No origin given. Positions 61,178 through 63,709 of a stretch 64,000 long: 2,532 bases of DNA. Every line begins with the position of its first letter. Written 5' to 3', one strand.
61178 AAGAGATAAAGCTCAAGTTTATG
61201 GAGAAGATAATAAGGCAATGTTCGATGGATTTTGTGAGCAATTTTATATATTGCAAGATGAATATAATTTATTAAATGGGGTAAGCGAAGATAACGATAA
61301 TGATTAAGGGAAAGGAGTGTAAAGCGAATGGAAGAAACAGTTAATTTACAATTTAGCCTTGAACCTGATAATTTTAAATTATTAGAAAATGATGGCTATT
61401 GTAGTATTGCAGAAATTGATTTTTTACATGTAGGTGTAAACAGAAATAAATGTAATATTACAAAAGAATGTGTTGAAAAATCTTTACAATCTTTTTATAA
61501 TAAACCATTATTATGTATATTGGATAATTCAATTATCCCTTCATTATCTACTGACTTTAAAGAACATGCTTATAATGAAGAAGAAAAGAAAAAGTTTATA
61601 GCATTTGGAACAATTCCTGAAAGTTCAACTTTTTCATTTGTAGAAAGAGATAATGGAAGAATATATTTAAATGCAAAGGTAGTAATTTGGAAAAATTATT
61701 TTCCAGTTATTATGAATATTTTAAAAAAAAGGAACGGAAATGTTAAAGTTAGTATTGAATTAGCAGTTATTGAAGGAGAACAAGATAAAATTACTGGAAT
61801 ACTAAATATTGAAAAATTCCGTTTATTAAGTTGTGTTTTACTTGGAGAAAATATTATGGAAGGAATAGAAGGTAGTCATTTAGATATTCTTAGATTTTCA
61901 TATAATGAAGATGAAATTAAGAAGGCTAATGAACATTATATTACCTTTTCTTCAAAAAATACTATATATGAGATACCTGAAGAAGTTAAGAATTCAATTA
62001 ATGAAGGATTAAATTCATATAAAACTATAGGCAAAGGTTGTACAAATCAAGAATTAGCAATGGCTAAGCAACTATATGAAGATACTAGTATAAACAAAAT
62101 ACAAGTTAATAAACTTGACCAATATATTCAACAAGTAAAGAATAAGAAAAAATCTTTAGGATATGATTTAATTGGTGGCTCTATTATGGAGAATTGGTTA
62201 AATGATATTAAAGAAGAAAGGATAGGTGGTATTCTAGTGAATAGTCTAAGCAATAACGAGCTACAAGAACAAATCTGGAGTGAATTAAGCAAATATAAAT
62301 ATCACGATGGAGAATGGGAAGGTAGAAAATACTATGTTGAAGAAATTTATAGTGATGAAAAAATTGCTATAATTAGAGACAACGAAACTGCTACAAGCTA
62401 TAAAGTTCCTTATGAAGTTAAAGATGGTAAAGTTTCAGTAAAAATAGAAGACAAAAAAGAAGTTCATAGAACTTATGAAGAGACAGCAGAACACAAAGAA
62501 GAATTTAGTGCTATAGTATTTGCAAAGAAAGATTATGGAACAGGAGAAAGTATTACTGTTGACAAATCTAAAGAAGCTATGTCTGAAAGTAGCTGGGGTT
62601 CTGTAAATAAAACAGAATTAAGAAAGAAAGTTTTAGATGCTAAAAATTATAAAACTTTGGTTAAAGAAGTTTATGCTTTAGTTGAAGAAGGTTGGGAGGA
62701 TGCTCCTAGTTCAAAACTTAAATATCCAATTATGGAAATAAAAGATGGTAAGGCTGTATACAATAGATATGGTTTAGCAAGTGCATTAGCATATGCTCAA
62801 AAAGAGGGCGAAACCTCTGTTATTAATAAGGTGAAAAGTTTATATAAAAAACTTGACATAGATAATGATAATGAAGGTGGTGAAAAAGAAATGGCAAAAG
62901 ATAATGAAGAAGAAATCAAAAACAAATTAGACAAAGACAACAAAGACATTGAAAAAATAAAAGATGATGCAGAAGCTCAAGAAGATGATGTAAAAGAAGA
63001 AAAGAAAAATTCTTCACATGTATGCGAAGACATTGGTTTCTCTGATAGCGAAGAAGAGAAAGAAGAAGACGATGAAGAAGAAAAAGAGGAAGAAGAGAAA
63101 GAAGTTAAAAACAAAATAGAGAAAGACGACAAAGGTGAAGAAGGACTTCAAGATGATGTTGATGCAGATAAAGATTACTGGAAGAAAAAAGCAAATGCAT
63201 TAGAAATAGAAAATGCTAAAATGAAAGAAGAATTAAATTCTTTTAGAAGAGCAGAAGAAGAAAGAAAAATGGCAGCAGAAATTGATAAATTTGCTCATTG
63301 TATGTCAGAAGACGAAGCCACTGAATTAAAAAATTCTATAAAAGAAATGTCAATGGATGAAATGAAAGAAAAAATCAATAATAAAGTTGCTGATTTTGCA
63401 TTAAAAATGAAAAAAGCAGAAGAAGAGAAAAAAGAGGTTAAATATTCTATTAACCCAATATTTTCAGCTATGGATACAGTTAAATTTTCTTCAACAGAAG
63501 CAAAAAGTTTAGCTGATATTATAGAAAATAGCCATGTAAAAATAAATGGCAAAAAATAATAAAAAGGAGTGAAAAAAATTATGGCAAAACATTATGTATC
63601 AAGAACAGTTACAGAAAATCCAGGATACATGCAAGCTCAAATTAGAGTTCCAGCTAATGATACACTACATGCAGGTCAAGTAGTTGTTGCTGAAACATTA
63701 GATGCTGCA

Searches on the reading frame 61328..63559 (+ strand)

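Call 18: search_protein_families(library=pfam, proteins=[window:61328-63559:+], max_evalue=0.001)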
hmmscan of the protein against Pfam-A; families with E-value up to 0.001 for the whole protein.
window:61328-63559:+ (743 aa): 0 families

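Call 19: search_protein_families(library=phrogs, proteins=[window:61328-63559:+], max_evalue=0.001)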
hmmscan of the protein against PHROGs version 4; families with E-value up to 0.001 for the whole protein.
window:61328-63559:+ (743 aa): 1 family
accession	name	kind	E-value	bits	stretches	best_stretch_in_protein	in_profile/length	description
phrog_3313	-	unknown function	8.8e-24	85.4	1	7-421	9-346/480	-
